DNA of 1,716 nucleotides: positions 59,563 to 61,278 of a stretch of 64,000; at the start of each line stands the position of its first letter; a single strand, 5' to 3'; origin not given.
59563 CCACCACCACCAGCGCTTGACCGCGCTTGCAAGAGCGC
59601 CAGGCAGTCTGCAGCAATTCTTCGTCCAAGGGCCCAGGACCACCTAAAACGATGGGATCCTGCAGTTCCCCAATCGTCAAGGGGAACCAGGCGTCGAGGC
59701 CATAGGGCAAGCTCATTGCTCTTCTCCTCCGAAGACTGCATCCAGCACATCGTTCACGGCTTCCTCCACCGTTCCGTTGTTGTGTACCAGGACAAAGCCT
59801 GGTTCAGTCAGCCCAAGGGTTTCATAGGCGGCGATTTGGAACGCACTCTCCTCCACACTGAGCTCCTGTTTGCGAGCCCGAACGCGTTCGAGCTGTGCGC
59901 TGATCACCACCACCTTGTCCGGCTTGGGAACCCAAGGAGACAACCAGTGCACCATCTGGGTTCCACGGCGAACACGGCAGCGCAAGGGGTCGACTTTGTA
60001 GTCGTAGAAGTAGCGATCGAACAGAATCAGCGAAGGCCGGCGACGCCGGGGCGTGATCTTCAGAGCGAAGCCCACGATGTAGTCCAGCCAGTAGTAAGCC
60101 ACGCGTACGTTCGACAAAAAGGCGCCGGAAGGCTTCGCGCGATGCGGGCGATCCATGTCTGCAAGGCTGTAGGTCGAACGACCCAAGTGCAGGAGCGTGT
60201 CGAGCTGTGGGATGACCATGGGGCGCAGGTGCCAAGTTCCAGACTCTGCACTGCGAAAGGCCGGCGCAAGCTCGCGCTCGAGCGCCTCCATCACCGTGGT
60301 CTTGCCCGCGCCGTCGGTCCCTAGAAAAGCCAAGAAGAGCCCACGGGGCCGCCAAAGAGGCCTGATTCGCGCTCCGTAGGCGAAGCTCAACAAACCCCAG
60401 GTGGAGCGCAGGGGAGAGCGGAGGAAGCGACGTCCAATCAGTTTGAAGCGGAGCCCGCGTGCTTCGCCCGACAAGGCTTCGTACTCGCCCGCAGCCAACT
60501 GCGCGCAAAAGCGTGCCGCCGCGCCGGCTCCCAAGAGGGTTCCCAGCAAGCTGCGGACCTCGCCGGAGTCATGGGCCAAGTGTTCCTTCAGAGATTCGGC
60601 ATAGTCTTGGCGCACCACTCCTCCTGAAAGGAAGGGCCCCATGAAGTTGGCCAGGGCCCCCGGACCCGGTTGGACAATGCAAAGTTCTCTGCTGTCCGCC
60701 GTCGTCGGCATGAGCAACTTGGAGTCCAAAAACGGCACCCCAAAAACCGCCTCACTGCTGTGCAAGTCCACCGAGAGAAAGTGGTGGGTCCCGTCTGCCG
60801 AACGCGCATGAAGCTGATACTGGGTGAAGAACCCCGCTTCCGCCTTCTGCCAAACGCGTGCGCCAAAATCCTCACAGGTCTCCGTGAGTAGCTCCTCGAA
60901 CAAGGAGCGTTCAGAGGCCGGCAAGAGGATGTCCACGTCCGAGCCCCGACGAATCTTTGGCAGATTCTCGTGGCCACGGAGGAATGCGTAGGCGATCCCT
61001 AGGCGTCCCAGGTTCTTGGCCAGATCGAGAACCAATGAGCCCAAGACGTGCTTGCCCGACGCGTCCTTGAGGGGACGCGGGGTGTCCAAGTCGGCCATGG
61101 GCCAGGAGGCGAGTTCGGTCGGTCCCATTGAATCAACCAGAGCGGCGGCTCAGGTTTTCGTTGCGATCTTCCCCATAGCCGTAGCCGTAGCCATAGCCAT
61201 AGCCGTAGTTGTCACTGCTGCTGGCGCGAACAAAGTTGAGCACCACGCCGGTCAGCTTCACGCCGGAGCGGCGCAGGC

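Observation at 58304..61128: Kinase-like and NTase/P-loop-kinase fusion genes embedded in the EPS operon between Wzc and Wzy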

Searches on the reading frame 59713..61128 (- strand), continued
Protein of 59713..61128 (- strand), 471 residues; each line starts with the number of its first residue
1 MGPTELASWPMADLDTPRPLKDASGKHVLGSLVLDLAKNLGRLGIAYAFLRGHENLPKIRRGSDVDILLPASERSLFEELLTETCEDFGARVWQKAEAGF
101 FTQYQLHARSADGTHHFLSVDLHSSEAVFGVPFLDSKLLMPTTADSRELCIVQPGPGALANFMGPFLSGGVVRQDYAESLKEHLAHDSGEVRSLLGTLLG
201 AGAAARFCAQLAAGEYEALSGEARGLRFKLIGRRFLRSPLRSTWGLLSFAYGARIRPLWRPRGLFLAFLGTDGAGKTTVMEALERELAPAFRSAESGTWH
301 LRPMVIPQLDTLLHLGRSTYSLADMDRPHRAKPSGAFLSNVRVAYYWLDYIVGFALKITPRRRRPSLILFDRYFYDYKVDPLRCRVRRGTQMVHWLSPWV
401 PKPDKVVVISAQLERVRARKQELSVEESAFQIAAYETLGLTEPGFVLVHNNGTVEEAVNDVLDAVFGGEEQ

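Call 63: search_protein_families(library=ncbifam, proteins=[L018:12686-13960:+, L019:11278-12486:+, L018:9905-11326:+, L018:11292-12695:+, L019:9884-11281:+, L019:12483-13388:+], max_evalue=0.001)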
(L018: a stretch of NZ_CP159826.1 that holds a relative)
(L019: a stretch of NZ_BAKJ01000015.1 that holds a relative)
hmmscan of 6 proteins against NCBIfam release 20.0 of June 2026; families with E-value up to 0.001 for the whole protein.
L018:12686-13960:+ (424 aa): 19 families
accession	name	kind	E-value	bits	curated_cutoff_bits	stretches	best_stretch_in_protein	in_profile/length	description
NF041879.1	EPS_EpsH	equivalog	9.9e-25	87.1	800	1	6-423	1-426/431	exopolysaccharide biosynthesis glycosyltransferase EpsH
TIGR03449.1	mycothiol_MshA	equivalog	9.9e-14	51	462.5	1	272-413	265-404/406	D-inositol-3-phosphate glycosyltransferase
NF046085.1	XrtY_assoc_Gly1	equivalog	8.9e-12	44.5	400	1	231-382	206-357/387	XrtY-associated glycosyltransferase XYAG1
NF007396.0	PRK09922.1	equivalog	9.9e-12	44.4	385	1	249-351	199-302/361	lipopolysaccharide 1,6-galactosyltransferase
TIGR03088.1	stp2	hypoth_equivalog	6.5e-10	38.6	409.05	1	259-411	224-372/374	TIGR03088 family PEP-CTERM/XrtA system glycosyltransferase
NF041876.1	EPS_EpsE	equivalog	1.8e-08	34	400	1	229-385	209-368/389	exopolysaccharide biosynthesis GT4 family glycosyltransferase EpsE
TIGR04157.1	glyco_rSAM_CFB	subfamily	3.9e-08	32.7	400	1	260-370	254-362/406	TIGR04157 family glycosyltransferase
TIGR03999.1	thiol_BshA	equivalog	8.8e-08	31.5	273.7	1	258-412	223-373/375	N-acetyl-alpha-D-glucosaminyl L-malate synthase BshA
TIGR04047.1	MSMEG_0565_glyc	hypoth_equivalog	8.8e-07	28.3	259.85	1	285-410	251-372/373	MSMEG_0565 family glycosyltransferase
NF053787.1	GlcN_PG_synth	equivalog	9.8e-07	27.9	480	1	238-409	201-356/361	N-acetylglucosaminyl phosphatidylglycerol synthase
NF047880.1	glyco_SdgA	exception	2.8e-06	26.2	800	1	263-357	345-439/488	serine-aspartate repeat adhesin O-glycosyltransferase SdgA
TIGR04348.1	TIGR04348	equivalog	4.2e-06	26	300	1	236-340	139-243/310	selenoneine biosynthesis selenosugar synthase SenB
NF047881.1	glyco_SdgB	exception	3.7e-05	22.6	800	1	234-396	321-480/496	serine-aspartate repeat adhesin O-glycosyltransferase SdgB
NF038295.1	EPS_HpsP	equivalog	5.5e-05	22.3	550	1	245-410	218-385/388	hormogonium polysaccharide biosynthesis glycosyltransferase HpsP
NF038255.1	exopoly_VpsD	equivalog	0.00012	21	300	1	229-338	198-311/381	VpsD family glycosyltransferase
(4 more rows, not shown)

L019:11278-12486:+ (402 aa): 22 families
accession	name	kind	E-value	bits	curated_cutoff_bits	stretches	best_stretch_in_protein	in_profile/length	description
NF041879.1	EPS_EpsH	equivalog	1.2e-17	63.8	800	1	81-401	96-417/431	exopolysaccharide biosynthesis glycosyltransferase EpsH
NF007396.0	PRK09922.1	equivalog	3.9e-17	62.2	385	1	233-377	192-341/361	lipopolysaccharide 1,6-galactosyltransferase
NF046085.1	XrtY_assoc_Gly1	equivalog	2.3e-14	53.1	400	1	176-372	158-359/387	XrtY-associated glycosyltransferase XYAG1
TIGR02149.1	glgA_Coryne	subfamily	1.4e-11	44.2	302.4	1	226-401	205-391/391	glycogen synthase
NF041876.1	EPS_EpsE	equivalog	7.2e-11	42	400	1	216-379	205-374/389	exopolysaccharide biosynthesis GT4 family glycosyltransferase EpsE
TIGR03088.1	stp2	hypoth_equivalog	7.7e-11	41.6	409.05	1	239-401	215-374/374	TIGR03088 family PEP-CTERM/XrtA system glycosyltransferase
TIGR04157.1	glyco_rSAM_CFB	subfamily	1e-10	41.2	400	1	228-353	230-357/406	TIGR04157 family glycosyltransferase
NF047684.1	TeichurnBiosyTuaC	equivalog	1.5e-09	37.3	550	1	228-400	222-389/391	teichuronic acid biosynthesis protein TuaC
TIGR03449.1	mycothiol_MshA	equivalog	3.8e-09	35.9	462.5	1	180-400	165-403/406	D-inositol-3-phosphate glycosyltransferase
TIGR04348.1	TIGR04348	equivalog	2.1e-08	33.6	300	1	167-328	83-243/310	selenoneine biosynthesis selenosugar synthase SenB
TIGR03999.1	thiol_BshA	equivalog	2.7e-08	33.1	273.7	1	236-401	210-374/375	N-acetyl-alpha-D-glucosaminyl L-malate synthase BshA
NF050063.1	ProtGlycPglJ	equivalog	1.1e-07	31.4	500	1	236-384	205-350/363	N-acetylgalactosamine-N,N'-diacetylbacillosaminyl-diphospho-undecaprenol 4-alpha-N-acetylgalactosaminyltransferase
NF053787.1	GlcN_PG_synth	equivalog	3.8e-07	29.3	480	1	229-401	201-360/361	N-acetylglucosaminyl phosphatidylglycerol synthase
NF047881.1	glyco_SdgB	exception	1e-06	27.7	800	1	181-362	276-462/496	serine-aspartate repeat adhesin O-glycosyltransferase SdgB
NF050056.1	ProtGlycPglH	equivalog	1.2e-06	27.9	600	1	242-387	196-340/354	GalNAc-alpha-(1->4)-GalNAc-alpha-(1->3)-diNAcBac-PP-undecaprenol alpha-1,4-N-acetyl-D-galactosaminyltransferase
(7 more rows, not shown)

L018:9905-11326:+ (473 aa): 0 families

L018:11292-12695:+ (467 aa): 0 families

L019:9884-11281:+ (465 aa): 0 families

L019:12483-13388:+ (301 aa): 5 families
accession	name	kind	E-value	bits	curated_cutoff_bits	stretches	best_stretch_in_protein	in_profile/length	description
TIGR02721.1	ycfN_thiK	equivalog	2.8e-07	29.9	299.45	1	183-232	139-188/256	thiamine kinase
NF033068.1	APH_3p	equivalog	1.7e-06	27.8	205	0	99-163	32-95/255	APH(3') family aminoglycoside O-phosphotransferase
NF041256.1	GntI_guanitoxin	equivalog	1.9e-05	24.1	357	1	182-236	167-220/282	guanitoxin biosynthesis pre-guanitoxin N-oxide kinase GntI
NF038150.1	lanthi_synth_IV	equivalog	0.00051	18.5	650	0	114-219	235-347/851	class IV lanthionine synthetase LanL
NF038151.1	lanthi_synth_III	equivalog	0.00058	18.4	575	0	112-158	264-310/833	class III lanthionine synthetase LanKC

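Call 70: fold_search(model_id=the predicted structure, library=viral)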
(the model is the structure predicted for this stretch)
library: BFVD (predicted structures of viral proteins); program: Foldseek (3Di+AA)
matches with E <= 10: 1027; with E <= 0.001: 43
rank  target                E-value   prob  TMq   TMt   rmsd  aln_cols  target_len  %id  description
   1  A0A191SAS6            7.7e-08  1.00  0.33  0.68   4.4       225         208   16  (no name in the UniProt tables at hand)
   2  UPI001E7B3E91         1.4e-06  1.00  0.32  0.66   4.9       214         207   17  (no name look-up for this kind of identifier)
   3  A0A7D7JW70            1.5e-06  1.00  0.31  0.62   5.2       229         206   14  (no name in the UniProt tables at hand)
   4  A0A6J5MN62            1.5e-06  1.00  0.31  0.47   5.6       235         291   18  dTMP kinase (Fragment) [uncultured Caudovirales phage]
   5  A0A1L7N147            1.6e-06  1.00  0.30  0.56   6.3       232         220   13  dTMP kinase [Ralstonia phage RP12]
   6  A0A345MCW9            1.8e-06  1.00  0.30  0.61   5.7       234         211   17  (no name in the UniProt tables at hand)
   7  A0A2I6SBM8            2.6e-06  1.00  0.31  0.37   5.3       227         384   17  dTMP kinase [White spot syndrome virus]
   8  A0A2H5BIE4            3.7e-06  1.00  0.33  0.56   4.5       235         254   14  dTMP kinase [Erwinia phage vB_EamM_Bosolaphorus]
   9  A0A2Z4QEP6            3.7e-06  1.00  0.29  0.60   5.8       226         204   15  dTMP kinase [Erwinia phage vB_EamM_Alexandra]
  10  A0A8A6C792            4.8e-06  1.00  0.31  0.59   5.2       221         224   14  (no name in the UniProt tables at hand)
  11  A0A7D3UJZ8            5.4e-06  1.00  0.29  0.58   6.0       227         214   17  (no name in the UniProt tables at hand)
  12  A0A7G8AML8            5.4e-06  1.00  0.31  0.54   6.4       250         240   14  (no name in the UniProt tables at hand)
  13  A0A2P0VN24            1.0e-05  1.00  0.32  0.68   4.8       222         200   13  dTMP kinase [Tetraselmis virus 1]
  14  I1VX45                1.5e-05  1.00  0.31  0.43   6.0       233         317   14  (no name in the UniProt tables at hand)
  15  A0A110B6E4            2.0e-05  1.00  0.29  0.61   4.9       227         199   13  (no name in the UniProt tables at hand)
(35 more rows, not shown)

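Call 80: search_protein_families(library=pfam, proteins=[L020:3348-4259:-, L020:4237-5412:+, L020:6126-6734:-, L020:6745-7530:-, L020:11639-12535:-, L020:12637-13404:-, L020:13443-15407:-, L020:15435-16103:-, L020:16181-16822:-, L020:16819-18156:-], max_evalue=0.001)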
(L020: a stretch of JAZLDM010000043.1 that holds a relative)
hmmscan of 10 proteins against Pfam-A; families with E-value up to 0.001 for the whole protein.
L020:3348-4259:- (303 aa): 1 family
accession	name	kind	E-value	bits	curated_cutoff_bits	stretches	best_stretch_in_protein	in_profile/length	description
PF01520.23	Amidase_3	-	1.2e-09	38.9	27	1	32-257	1-172/174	N-acetylmuramoyl-L-alanine amidase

L020:4237-5412:+ (391 aa): 0 families

L020:6126-6734:- (202 aa): 0 families

L020:6745-7530:- (261 aa): 1 family
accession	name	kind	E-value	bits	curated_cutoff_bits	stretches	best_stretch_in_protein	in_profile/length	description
PF17131.11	LolA_like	-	2e-14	54.1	30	1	120-246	39-160/184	Outer membrane lipoprotein-sorting protein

L020:11639-12535:- (298 aa): 1 family
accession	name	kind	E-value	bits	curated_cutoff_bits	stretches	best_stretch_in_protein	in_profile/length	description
PF00535.33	Glycos_transf_2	-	4.8e-11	43.3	23.3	1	10-141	2-125/168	Glycosyl transferase family 2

L020:12637-13404:- (255 aa): 11 families
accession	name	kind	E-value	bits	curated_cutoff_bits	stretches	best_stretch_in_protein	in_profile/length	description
PF13085.11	Fer2_3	-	1.3e-23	83.5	27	1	7-122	1-105/107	2Fe-2S iron-sulfur cluster binding domain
PF12838.12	Fer4_7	-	5.5e-09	36.8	27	1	161-230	2-52/52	4Fe-4S dicluster domain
PF13183.11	Fer4_8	-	2e-07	31.9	27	1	158-230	2-68/68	4Fe-4S dicluster domain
PF13237.11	Fer4_10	-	6e-06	26.5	25.5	1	156-227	4-53/53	4Fe-4S dicluster domain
PF13187.11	Fer4_9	-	7.6e-06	26.3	27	1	160-229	1-50/52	4Fe-4S dicluster domain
PF12837.12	Fer4_6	-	0.0002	21.6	25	1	155-173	3-21/24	4Fe-4S binding domain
PF12797.12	Fer4_2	-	0.00041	20.6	24.5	1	155-172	4-21/22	4Fe-4S binding domain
PF13534.11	Fer4_17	-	0.00042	21.3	22.2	1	160-231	1-61/61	4Fe-4S dicluster domain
PF00111.32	Fer2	-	0.00046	20.5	21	0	52-88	26-74/77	2Fe-2S iron-sulfur cluster binding domain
PF00037.32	Fer4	-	0.00059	20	21.1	1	156-175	3-22/24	4Fe-4S binding domain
PF14697.11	Fer4_21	-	0.00081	19.9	35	1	154-185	1-32/59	4Fe-4S dicluster domain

L020:13443-15407:- (654 aa): 4 families
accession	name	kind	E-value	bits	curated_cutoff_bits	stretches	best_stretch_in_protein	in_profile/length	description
PF00890.30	FAD_binding_2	-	2.4e-52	178.9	20.4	1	46-458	2-414/414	FAD binding domain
PF02910.25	Succ_DH_flav_C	-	8.9e-35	119.9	20.8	1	519-653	1-130/130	Fumarate reductase flavoprotein C-term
PF07992.20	Pyr_redox_2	-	6.6e-05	22.9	26.1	1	44-244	1-115/291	Pyridine nucleotide-disulphide oxidoreductase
PF01266.30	DAO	-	0.00012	22.1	27.9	0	46-121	2-58/353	FAD dependent oxidoreductase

L020:15435-16103:- (222 aa): 1 family
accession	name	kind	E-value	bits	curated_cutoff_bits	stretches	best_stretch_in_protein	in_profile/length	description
PF01127.27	Sdh_cyt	-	6.2e-10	39.7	25.8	1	110-206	18-117/122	Succinate dehydrogenase/Fumarate reductase transmembrane subunit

L020:16181-16822:- (213 aa): 1 family
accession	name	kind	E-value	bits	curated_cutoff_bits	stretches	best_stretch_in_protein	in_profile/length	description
PF01810.24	LysE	-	6.3e-16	58.9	25.6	1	20-207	3-190/193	LysE type translocator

L020:16819-18156:- (445 aa): 1 family
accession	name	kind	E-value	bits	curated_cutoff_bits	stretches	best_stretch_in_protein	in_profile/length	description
PF01966.28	HD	-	2.2e-12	47.7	22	1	271-404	2-115/116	HD domain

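Call 83: search_protein_families(library=pfam, alignment_id=A6, max_evalue=0.00001)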
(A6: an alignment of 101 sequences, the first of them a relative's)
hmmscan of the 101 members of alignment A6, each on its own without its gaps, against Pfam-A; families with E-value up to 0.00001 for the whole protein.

A. member 1, L012:3960-5210:+ (416 aa): 1 family
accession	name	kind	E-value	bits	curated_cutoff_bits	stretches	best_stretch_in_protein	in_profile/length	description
PF04230.19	PS_pyruv_trans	-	5.6e-30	105.6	25.3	1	29-345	1-276/280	Polysaccharide pyruvyl transferase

B. families by the number of members that match (of 101 scanned): 44 families (the first 25 are shown)
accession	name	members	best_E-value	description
PF00534.26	Glycos_transf_1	32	2.9e-46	Glycosyl transferases group 1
PF13692.12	Glyco_trans_1_4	31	2.5e-36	Glycosyl transferases group 1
PF13439.12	Glyco_transf_4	12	1.7e-15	Glycosyltransferase Family 4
PF20706.3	GT4-conflict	12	9.2e-13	Family 4 Glycosyltransferase in conflict systems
PF04932.20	Wzy_C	9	3.8e-18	O-Antigen ligase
PF03808.19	Glyco_tran_WecG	8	5.5e-57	Glycosyl transferase WecG/TagA/CpsF family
PF00535.33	Glycos_transf_2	7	9e-40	Glycosyl transferase family 2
PF13641.12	Glyco_tranf_2_3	7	1.3e-17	Glycosyltransferase like family 2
PF10111.15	Glyco_tranf_2_2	7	1.6e-14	Glycosyltransferase like family 2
PF13524.12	Glyco_trans_1_2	7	8.6e-12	Glycosyl transferase-like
PF00132.30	Hexapep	5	2.4e-15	Bacterial transferase hexapeptide (six repeats)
PF13579.12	Glyco_trans_4_4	5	7.3e-11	Glycosyl transferase 4-like domain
PF16363.11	GDP_Man_Dehyd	4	1.5e-150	GDP-mannose 4,6 dehydratase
PF01370.27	Epimerase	4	6.9e-75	NAD dependent epimerase/dehydratase family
PF14602.12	Hexapep_2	4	3.2e-12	Hexapeptide repeat of succinyl-transferase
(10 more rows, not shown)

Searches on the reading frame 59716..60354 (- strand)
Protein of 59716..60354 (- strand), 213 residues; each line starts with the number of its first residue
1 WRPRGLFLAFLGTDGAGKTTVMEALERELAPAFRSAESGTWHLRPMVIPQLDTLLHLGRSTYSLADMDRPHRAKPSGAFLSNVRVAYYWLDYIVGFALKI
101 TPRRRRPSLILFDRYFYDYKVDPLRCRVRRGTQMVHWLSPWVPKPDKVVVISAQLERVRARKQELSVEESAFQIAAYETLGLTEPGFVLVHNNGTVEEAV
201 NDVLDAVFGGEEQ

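Call 22: search_protein_families(library=pfam, proteins=[window:59716-60354:-], max_evalue=10)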
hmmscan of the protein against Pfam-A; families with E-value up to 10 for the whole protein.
seq(213 aa): 8 families
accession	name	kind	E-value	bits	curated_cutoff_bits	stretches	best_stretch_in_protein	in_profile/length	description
PF02223.23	Thymidylate_kin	-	3.8e-05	23.9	27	2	12-34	3-25/185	Thymidylate kinase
PF00005.33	ABC_tran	-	0.0077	17.3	25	1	4-40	10-41/137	ABC transporter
PF13521.12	AAA_28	-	0.03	15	27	1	9-28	3-22/164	AAA domain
PF13555.12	AAA_29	-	0.089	13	27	1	4-32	22-49/61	P-loop containing region of AAA domain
PF00025.27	Arf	-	0.094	12.6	22.3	1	9-28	18-37/174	ADP-ribosylation factor family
PF13238.12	AAA_18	-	0.13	13.2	29.4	1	11-29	4-22/128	AAA domain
PF13401.12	AAA_22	-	0.13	13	27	1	6-30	6-30/130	AAA domain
PF13481.12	AAA_25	-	0.15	12.1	27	0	1-22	29-50/195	AAA domain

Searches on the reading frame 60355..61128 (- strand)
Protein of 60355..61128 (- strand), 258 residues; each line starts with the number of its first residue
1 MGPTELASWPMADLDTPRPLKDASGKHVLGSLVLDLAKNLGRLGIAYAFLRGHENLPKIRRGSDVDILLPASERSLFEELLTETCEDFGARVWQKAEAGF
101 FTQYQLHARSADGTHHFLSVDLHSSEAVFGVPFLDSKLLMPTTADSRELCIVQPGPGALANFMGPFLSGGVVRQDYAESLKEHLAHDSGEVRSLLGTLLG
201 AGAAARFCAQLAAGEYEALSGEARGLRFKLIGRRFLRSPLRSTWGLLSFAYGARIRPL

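Call 22: search_protein_families(library=pfam, proteins=[window:60355-61128:-], max_evalue=10)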
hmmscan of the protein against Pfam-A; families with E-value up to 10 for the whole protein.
seq(258 aa): 1 family
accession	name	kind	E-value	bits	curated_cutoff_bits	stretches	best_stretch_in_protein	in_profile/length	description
PF09652.15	Cas_VVA1548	-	0.073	13.7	25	1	21-65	31-73/91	Putative CRISPR-associated protein (Cas_VVA1548)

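Call 43: search_solved_structures(query=A3, max_evalue=10, show_alignments=4)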
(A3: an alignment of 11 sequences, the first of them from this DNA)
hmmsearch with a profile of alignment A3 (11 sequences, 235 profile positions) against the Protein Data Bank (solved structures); distinct sequences matched with E-value up to 10: 3.
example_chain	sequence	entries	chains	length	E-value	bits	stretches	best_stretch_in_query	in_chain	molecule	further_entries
4y1p_A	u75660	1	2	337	0.024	17.4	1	21-84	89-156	3-isopropylmalate dehydrogenase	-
3hrl_A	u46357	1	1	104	0.77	12.5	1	61-92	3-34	Endonuclease-Like Protein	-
5uvd_A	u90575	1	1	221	1.2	11.8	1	6-56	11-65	Nucleotidyltransferase-like protein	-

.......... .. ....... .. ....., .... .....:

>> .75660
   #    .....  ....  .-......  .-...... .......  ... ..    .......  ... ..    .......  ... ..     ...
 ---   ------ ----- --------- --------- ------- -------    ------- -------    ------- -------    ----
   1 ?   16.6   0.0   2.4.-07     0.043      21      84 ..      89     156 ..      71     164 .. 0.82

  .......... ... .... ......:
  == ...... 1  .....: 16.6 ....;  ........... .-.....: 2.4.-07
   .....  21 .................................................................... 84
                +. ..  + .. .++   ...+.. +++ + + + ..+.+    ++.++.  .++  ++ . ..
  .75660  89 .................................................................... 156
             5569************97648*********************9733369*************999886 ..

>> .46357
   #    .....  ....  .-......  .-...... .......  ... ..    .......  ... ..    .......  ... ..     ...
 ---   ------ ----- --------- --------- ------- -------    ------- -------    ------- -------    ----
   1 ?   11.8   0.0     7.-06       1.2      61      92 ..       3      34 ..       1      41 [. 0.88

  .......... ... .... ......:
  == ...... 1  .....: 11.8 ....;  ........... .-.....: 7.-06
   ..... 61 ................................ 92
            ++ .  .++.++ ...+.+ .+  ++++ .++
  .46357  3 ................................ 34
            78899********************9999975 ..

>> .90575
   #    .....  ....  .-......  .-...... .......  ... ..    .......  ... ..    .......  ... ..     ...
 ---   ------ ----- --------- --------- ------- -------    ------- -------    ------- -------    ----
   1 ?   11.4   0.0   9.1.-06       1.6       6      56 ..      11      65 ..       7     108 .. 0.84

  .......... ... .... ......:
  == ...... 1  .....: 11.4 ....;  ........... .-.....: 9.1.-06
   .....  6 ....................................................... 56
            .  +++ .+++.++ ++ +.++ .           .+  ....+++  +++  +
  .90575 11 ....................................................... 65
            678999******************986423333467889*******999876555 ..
